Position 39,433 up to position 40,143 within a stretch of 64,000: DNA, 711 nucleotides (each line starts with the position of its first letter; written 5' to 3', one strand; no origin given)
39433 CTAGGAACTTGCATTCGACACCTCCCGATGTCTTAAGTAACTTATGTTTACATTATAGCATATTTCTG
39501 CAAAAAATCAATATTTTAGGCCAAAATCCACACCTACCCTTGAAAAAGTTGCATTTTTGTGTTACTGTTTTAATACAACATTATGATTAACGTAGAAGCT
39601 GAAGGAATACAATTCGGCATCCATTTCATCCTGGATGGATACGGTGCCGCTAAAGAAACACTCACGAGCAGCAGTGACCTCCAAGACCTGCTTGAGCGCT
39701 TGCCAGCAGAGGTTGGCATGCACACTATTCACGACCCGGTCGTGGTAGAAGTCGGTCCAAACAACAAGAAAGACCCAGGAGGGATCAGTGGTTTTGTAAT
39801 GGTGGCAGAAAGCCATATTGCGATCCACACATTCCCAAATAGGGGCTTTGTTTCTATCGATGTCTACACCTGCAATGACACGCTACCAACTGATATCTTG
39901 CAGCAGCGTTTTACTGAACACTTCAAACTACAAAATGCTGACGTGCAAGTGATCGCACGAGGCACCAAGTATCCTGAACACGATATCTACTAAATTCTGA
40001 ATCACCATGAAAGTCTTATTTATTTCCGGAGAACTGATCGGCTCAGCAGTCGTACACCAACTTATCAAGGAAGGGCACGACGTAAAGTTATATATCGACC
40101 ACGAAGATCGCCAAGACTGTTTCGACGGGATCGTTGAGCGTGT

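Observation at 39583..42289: speH followed by a divergent PurD-like ATP-grasp ligase and a DMT transporter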

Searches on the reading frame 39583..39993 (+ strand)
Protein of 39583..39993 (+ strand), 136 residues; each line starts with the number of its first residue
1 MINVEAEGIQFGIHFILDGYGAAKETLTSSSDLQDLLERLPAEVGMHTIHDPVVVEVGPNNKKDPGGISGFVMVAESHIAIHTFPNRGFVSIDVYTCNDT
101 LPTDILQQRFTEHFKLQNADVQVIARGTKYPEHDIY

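Call 3: search_protein_families(library=pfam, proteins=[window:39583-39993:+], max_evalue=0.01)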
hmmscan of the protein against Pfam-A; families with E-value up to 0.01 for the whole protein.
window:39583-39993:+ (136 aa): 1 family
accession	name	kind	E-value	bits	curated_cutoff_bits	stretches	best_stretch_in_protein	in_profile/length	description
PF02675.21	AdoMet_dc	-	2.8e-25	89.2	25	1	14-127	1-107/107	S-adenosylmethionine decarboxylase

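Call 4: search_protein_families(library=ncbifam, proteins=[window:39583-39993:+], max_evalue=0.01)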
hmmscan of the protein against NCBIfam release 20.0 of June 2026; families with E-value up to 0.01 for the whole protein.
window:39583-39993:+ (136 aa): 1 family
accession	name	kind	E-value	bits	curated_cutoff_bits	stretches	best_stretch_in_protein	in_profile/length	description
TIGR03330.1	SAM_DCase_Bsu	equivalog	2.1e-21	76.4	75.65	1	11-127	3-112/112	adenosylmethionine decarboxylase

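Call 24: search_solved_structures(query=window:39583-39993:+, max_evalue=0.01, show_alignments=4)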
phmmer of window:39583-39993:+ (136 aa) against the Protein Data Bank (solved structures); distinct sequences matched with E-value up to 0.01: 5.
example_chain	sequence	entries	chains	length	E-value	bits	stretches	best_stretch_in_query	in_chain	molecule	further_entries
2iii_A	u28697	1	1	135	8.6e-12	48.6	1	11-127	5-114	S-adenosylmethionine decarboxylase proenzyme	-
1tlu_A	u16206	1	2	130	8.6e-09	38.9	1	54-102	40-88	S-adenosylmethionine decarboxylase proenzyme, AdoMetDC, SamDC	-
1vr7_A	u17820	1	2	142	1e-08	38.7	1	54-102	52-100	S-adenosylmethionine decarboxylase proenzyme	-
1tmi_A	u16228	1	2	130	2.3e-08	37.5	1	54-102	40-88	S-adenosylmethionine decarboxylase proenzyme, AdoMetDC, SamDC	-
3iwb_A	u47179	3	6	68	0.0042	20.4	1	78-103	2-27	S-adenosylmethionine decarboxylase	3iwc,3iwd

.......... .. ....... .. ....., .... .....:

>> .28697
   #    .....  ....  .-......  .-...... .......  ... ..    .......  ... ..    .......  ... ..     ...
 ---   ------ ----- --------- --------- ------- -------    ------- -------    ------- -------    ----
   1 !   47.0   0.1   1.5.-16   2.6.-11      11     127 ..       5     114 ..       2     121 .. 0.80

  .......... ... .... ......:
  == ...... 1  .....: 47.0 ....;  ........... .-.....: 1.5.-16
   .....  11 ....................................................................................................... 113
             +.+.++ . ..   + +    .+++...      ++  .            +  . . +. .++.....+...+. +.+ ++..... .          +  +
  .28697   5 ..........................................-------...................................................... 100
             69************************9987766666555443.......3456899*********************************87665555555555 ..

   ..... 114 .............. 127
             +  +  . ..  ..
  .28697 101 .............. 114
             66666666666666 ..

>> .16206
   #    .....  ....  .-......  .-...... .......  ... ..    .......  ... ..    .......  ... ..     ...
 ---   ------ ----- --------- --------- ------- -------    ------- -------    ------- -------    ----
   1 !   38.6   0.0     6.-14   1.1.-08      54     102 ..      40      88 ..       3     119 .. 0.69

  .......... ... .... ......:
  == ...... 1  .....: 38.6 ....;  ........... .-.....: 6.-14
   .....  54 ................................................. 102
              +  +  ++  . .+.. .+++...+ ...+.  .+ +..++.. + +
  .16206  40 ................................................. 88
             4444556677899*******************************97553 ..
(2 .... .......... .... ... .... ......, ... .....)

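Call 81: find_homologous_proteins(query=window:39583-39993:+, max_evalue=0.00001)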
Query window:39583-39993:+ (136 aa): 295 proteins with E <= 0.00001 among 299 candidates; the best 120 are listed.
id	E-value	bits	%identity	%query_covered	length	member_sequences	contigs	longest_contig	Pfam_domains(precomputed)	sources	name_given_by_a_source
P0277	9.5e-85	299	99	100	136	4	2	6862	PF02675.22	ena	-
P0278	8.2e-54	199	69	93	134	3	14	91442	PF02675.22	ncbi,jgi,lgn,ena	-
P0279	1.1e-50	189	65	96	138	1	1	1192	PF02675.22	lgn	-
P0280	1.7e-50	188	65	93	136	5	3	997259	PF02675.22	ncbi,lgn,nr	ncbi:adenosylmethionine decarboxylase [Candidatus Nomurabacteria bacterium]|nr:adenosylmethionine de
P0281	2.1e-50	188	64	99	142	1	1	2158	PF02675.22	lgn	-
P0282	1.4e-49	186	63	99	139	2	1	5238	PF02675.22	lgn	-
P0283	8.4e-49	183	60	100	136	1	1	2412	PF02675.22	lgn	-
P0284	8.8e-49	183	60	100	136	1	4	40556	PF02675.22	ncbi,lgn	-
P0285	9.7e-49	183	64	93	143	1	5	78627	PF02675.22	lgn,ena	-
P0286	1.3e-48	182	64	94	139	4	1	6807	PF02675.22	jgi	jgi:S-adenosylmethionine decarboxylase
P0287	1.9e-48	182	62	95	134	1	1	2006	PF02675.22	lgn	-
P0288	2.0e-48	182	61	96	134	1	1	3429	PF02675.22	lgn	-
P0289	6.9e-48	180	61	96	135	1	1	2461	PF02675.22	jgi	jgi:S-adenosylmethionine decarboxylase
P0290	8.8e-48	180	61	93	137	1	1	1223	PF02675.22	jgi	jgi:S-adenosylmethionine decarboxylase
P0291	1.6e-47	179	63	96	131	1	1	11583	PF02675.22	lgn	-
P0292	2.7e-47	178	61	96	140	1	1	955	PF02675.22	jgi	jgi:S-adenosylmethionine decarboxylase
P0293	3.9e-47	178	62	97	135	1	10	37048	PF02675.22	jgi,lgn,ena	jgi:S-adenosylmethionine decarboxylase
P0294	5.3e-47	177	63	93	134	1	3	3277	PF02675.22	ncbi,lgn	-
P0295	6.2e-47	177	59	97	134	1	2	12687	PF02675.22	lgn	-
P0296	1.4e-46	176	61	97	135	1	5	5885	PF02675.22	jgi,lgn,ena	jgi:S-adenosylmethionine decarboxylase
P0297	1.5e-46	176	58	97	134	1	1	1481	PF02675.22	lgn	-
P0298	1.6e-46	176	60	99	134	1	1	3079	PF02675.22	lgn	-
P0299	1.7e-46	176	62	94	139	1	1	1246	PF02675.22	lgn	-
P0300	3.4e-46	175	61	94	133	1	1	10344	PF02675.22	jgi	jgi:S-adenosylmethionine decarboxylase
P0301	3.6e-46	175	59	98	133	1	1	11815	PF02675.22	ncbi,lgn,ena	-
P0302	4.2e-46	174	60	94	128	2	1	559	PF02675.22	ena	-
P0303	4.5e-46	174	60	93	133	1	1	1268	PF02675.22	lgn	-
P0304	5.0e-46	174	59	93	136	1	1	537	PF02675.22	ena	-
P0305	2.5e-45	172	58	93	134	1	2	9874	PF02675.22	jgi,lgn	jgi:S-adenosylmethionine decarboxylase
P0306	4.5e-45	171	58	93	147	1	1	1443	PF02675.22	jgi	-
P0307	6.7e-45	170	61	93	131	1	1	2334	PF02675.22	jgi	-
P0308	7.7e-45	170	62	96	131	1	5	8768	PF02675.22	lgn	-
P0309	8.3e-45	170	62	93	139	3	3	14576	PF02675.22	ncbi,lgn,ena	-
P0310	9.9e-45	170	59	93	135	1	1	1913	PF02675.22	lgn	-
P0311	9.9e-45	170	58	97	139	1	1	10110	PF02675.22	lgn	-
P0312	1.4e-44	169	60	93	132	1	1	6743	PF02675.22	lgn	-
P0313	1.4e-44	169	56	99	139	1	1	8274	PF02675.22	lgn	-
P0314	1.9e-44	169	58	97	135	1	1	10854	PF02675.22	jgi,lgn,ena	-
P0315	2.0e-44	169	60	100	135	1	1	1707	PF02675.22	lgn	-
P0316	2.4e-44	169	64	89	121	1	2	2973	PF02675.22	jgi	jgi:S-adenosylmethionine decarboxylase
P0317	2.5e-44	169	60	92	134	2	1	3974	PF02675.22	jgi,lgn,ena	-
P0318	2.6e-44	168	59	92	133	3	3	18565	PF02675.22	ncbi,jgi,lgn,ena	-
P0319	2.7e-44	168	61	93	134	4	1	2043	PF02675.22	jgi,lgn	jgi:S-adenosylmethionine decarboxylase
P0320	8.7e-44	167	58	100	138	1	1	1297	PF02675.22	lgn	-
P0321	1.2e-43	166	57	93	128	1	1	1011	PF02675.22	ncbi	-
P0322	1.2e-43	166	59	94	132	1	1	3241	PF02675.22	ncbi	-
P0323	1.3e-43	166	61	91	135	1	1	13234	PF02675.22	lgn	-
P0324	4.7e-43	164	56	99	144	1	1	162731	PF02675.22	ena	-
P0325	5.4e-43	164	58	97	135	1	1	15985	PF02675.22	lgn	-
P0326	5.5e-43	164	55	93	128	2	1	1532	PF02675.22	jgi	-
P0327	5.7e-43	164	57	93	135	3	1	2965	PF02675.22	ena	-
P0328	6.1e-43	164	55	99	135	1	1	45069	PF02675.22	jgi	jgi:S-adenosylmethionine decarboxylase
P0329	6.8e-43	164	55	97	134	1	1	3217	PF02675.22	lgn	-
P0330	9.0e-43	163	55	94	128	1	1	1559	PF02675.22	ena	-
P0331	9.5e-43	163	57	96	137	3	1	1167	PF02675.22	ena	-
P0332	2.5e-42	162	57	93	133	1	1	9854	PF02675.22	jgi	jgi:S-adenosylmethionine decarboxylase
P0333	8.8e-42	160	52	94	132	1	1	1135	PF02675.22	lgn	-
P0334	9.2e-42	160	56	93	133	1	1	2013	PF02675.22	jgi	jgi:S-adenosylmethionine decarboxylase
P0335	1.2e-41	160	55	97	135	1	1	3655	PF02675.22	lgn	-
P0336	1.5e-41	160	56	93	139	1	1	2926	PF02675.22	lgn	-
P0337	2.0e-41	159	56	96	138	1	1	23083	PF02675.22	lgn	-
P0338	2.3e-41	159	56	93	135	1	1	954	PF02675.22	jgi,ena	-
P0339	2.6e-41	159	56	93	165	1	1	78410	PF02675.22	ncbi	-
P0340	4.2e-41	158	56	93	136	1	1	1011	PF02675.22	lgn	-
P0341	1.1e-40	157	56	93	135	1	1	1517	PF02675.22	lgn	-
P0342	1.6e-40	156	54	99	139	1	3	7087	PF02675.22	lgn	-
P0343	3.8e-40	155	56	93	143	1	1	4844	PF02675.22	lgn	-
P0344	4.8e-40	155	56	93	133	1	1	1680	PF02675.22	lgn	-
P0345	5.7e-40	154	56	93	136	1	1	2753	PF02675.22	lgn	-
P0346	9.4e-40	154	50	99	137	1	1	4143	PF02675.22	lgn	-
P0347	1.1e-39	154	53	96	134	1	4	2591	PF02675.22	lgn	-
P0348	1.1e-39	154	54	93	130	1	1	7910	PF02675.22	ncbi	-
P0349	1.2e-39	153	57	89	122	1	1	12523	PF02675.22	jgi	-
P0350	2.0e-39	153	53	96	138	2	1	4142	PF02675.22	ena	-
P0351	6.8e-39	151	56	94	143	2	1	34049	PF02675.22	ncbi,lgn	-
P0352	7.7e-39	151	56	93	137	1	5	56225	PF02675.22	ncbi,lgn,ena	-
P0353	1.3e-38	150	55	93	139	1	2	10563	PF02675.22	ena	-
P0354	2.1e-38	149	57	89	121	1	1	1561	PF02675.22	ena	-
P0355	2.3e-38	149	56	93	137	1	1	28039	PF02675.22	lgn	-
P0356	2.9e-38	149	52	93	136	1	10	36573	PF02675.22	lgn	-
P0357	3.7e-38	149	54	92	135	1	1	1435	PF02675.22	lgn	-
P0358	7.7e-38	148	52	93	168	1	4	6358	PF02675.22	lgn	-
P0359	7.8e-38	148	52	90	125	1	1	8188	PF02675.22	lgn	-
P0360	9.1e-38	147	53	90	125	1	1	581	PF02675.22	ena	-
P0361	1.3e-37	147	62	82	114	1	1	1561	PF02675.22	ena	-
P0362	3.7e-37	145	52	93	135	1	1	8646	PF02675.22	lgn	-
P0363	4.9e-37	145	54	93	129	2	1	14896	PF02675.22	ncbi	-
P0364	5.1e-37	145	48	97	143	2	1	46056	PF02675.22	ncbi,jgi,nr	ncbi:adenosylmethionine decarboxylase [Patescibacteria group bacterium]|jgi:S-adenosylmethionine dec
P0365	9.2e-37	144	49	100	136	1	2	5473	PF02675.22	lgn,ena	-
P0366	1.4e-36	143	54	93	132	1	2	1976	PF02675.22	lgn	-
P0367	1.7e-36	143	53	93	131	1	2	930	PF02675.22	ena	-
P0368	2.1e-36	143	54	89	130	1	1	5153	PF02675.22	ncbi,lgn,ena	-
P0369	2.3e-36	143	52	90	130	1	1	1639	PF02675.22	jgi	-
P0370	2.7e-36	143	47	96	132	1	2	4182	PF02675.22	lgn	-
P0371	3.4e-36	142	52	93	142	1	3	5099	PF02675.22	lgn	-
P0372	3.5e-36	142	52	93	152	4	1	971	PF02675.22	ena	-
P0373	3.9e-36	142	52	93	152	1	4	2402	PF02675.22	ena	-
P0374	4.6e-36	142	51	92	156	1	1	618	PF02675.22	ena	-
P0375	4.9e-36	142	52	93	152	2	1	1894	PF02675.22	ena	-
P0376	8.3e-36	141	56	89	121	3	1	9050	PF02675.22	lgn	-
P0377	2.0e-35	140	48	92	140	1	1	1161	PF02675.22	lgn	-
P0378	5.6e-35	138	51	93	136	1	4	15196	PF02675.22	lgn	-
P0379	1.0e-34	137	50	90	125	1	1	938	PF02675.22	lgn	-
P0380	2.1e-34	136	53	97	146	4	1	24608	PF02675.22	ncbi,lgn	-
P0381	2.3e-33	133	49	93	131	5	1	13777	PF02675.22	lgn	-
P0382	2.6e-33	133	49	94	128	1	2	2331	PF02675.22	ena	-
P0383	2.6e-33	133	49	94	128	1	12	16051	PF02675.22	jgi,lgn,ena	-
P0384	3.0e-33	133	49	93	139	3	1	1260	PF02675.22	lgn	-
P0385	3.4e-33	132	50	95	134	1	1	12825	PF02675.22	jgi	jgi:S-adenosylmethionine decarboxylase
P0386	3.9e-33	132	52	93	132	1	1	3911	PF02675.22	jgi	-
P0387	5.0e-33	132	52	96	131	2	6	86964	PF02675.22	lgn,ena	-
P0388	6.2e-33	132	50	94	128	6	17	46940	PF02675.22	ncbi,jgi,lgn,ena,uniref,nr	ncbi:MAG: hypothetical protein A2544_02060 [Candidatus Zambryskibacteria bacterium RIFOXYD2_FULL_43_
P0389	6.7e-33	132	49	94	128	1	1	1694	PF02675.22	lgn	-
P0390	9.5e-33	131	49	95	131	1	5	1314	PF02675.22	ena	-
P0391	1.4e-32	131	51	92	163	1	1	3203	PF02675.22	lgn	-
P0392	7.2e-32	128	52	93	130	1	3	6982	PF02675.22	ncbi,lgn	-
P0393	8.5e-32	128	48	94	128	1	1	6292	PF02675.22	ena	-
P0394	8.6e-32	128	50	89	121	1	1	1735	PF02675.22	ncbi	-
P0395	8.7e-32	128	47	95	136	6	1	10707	PF02675.22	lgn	-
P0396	2.4e-31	127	51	88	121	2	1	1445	PF02675.22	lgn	-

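Call 82: find_encoding_contigs(protein=P0388, flank=5000, max_places=4)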
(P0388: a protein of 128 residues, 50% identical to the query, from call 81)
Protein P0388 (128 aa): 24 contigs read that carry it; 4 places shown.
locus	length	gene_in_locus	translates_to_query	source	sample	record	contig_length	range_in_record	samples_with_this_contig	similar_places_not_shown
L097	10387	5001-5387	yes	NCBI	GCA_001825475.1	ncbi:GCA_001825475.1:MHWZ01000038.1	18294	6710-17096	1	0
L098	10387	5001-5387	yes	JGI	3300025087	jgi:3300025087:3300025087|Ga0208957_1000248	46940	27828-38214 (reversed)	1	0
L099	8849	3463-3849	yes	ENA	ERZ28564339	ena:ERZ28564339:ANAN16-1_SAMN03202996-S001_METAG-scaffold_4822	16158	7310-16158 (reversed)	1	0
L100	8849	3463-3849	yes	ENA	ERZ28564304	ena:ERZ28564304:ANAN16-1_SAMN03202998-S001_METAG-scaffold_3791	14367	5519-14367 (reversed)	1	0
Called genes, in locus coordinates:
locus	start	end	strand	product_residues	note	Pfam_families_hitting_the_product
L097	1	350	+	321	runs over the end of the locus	PF01193:RNA_pol_L, PF01000:RNA_pol_A_bac, PF03118:RNA_pol_A_CTD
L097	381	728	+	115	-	PF01196:Ribosomal_L17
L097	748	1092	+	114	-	PF00572:Ribosomal_L13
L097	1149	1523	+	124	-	PF00380:Ribosomal_S9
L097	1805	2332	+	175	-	PF01025:GrpE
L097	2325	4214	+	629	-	PF00012:HSP70, PF06723:MreB_Mbl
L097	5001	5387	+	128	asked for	PF02675:AdoMet_dc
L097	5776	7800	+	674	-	PF02897:Peptidase_S9_N, PF00326:Peptidase_S9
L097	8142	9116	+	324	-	PF13565:HTH_32 (weak), PF00665:rve, PF13610:DDE_Tnp_IS240 (faint), PF13683:rve_3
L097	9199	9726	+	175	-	-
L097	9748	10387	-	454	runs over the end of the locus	PF01071:GARS_A, PF02843:GARS_C (weak)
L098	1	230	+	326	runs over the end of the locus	PF01193:RNA_pol_L, PF01000:RNA_pol_A_bac, PF03118:RNA_pol_A_CTD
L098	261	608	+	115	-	PF01196:Ribosomal_L17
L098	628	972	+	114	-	PF00572:Ribosomal_L13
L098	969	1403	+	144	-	PF00380:Ribosomal_S9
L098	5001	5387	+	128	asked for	PF02675:AdoMet_dc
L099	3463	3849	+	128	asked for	PF02675:AdoMet_dc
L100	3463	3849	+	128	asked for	PF02675:AdoMet_dc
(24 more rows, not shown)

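Call 83: find_encoding_contigs(protein=P0324, flank=5000, max_places=2)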
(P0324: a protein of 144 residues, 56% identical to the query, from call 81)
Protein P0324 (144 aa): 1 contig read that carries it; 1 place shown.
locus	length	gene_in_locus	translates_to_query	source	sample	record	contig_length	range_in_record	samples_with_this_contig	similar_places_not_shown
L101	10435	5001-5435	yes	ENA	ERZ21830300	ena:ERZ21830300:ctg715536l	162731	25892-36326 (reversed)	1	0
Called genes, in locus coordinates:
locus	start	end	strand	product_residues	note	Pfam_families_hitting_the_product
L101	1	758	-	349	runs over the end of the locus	PF13175:AAA_15 (weak), PF13304:AAA_21 (weak)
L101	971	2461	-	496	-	PF08665:PglZ, PF25863:PglZ_C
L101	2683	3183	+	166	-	PF01042:Ribonuc_L-PSP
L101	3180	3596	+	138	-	PF01850:PIN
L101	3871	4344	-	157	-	-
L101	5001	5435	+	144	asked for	PF02675:AdoMet_dc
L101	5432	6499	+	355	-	PF01916:DS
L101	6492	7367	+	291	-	PF00491:Arginase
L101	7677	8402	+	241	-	-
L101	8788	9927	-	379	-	-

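Call 84: find_encoding_contigs(protein=P0364, flank=5000, max_places=2)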
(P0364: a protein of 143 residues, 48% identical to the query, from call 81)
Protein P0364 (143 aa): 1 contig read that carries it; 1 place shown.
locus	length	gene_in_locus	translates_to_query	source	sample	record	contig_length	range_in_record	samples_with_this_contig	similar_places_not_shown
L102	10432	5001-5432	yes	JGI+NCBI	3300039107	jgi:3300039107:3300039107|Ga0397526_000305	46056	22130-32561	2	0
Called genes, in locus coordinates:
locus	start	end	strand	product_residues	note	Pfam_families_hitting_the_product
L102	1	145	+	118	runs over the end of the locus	PF01196:Ribosomal_L17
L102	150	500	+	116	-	PF00572:Ribosomal_L13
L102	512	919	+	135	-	PF00380:Ribosomal_S9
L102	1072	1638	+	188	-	PF01025:GrpE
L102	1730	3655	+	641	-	PF00012:HSP70, PF06723:MreB_Mbl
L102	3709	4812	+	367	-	PF00226:DnaJ, PF01556:DnaJ_C, PF00684:DnaJ_CXXCXGXG, PF15777:Anti-TRAP (faint)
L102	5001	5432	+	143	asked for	PF02675:AdoMet_dc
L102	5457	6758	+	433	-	PF01071:GARS_A, PF02843:GARS_C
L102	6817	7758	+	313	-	-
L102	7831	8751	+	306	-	PF00892:EamA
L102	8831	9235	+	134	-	-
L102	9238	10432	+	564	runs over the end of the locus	PF00512:HisKA, PF02518:HATPase_c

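Call 101: search_protein_families(library=pfam, proteins=[L102:6817-7758:+], max_evalue=0.01)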
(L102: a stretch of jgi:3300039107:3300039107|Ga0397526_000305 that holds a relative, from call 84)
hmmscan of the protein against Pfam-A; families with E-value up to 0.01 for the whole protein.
L102:6817-7758:+ (313 aa): 0 families
